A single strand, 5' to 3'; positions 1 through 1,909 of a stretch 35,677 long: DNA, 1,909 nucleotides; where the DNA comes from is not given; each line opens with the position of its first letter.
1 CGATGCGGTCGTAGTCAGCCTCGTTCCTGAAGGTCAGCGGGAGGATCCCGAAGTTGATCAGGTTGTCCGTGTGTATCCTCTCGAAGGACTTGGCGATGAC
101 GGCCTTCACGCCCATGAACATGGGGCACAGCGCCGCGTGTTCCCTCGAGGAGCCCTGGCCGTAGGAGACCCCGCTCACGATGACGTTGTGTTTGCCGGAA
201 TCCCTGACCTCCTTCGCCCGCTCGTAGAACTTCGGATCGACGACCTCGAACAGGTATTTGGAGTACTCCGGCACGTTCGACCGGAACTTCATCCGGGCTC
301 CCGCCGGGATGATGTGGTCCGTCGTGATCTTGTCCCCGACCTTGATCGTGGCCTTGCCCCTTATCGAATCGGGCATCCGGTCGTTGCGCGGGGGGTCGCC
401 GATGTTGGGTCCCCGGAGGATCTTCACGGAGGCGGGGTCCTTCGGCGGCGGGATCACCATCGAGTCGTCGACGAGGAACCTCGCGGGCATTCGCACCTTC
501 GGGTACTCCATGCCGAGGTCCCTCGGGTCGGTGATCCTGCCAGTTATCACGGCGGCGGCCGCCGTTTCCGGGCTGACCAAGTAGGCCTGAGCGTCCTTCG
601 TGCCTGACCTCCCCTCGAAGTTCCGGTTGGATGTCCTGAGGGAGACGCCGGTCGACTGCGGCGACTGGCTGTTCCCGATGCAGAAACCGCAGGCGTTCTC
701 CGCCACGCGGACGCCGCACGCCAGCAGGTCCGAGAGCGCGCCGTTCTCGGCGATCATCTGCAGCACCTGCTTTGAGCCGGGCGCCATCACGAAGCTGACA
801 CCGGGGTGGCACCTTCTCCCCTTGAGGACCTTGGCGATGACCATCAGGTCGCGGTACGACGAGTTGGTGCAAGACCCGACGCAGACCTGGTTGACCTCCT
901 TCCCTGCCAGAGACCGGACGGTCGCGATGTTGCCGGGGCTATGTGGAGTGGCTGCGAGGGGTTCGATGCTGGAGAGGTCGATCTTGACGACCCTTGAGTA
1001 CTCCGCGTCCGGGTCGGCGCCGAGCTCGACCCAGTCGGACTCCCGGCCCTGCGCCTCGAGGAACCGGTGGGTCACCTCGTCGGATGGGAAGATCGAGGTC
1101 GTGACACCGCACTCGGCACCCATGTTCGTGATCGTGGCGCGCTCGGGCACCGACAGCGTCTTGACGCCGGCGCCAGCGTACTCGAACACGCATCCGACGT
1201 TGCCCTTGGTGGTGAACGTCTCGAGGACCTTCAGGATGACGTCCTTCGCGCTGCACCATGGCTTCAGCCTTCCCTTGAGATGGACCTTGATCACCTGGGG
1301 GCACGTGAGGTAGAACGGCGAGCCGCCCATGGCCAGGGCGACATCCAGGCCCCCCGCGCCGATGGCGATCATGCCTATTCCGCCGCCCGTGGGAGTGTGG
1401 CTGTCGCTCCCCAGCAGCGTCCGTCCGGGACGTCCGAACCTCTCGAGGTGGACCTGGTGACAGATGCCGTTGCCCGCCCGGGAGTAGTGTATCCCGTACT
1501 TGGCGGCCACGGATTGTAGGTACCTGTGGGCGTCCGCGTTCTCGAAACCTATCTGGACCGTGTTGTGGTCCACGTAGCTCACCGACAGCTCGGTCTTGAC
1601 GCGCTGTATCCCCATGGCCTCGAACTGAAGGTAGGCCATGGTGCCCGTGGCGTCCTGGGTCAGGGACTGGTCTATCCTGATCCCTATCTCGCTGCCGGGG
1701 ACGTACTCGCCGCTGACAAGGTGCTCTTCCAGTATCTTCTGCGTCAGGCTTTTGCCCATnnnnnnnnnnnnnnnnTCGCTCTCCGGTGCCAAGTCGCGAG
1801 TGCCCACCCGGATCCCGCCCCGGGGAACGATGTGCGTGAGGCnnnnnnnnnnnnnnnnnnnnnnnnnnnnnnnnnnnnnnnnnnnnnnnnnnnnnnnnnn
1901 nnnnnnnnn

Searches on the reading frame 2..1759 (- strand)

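Call 10: search_protein_families(library=pfam, proteins=[window:2-1759:-], max_evalue=0.0001)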
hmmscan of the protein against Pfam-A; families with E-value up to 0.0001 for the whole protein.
window:2-1759:- (586 aa): 2 families
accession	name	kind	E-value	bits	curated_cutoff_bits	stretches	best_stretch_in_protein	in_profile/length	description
PF00330.25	Aconitase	-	1.3e-109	367.7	28.7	2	7-283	1-305/463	Aconitase family (aconitate hydratase)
PF00694.25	Aconitase_C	-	1.3e-23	84.2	22.8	1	502-579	53-130/131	Aconitase C-terminal domain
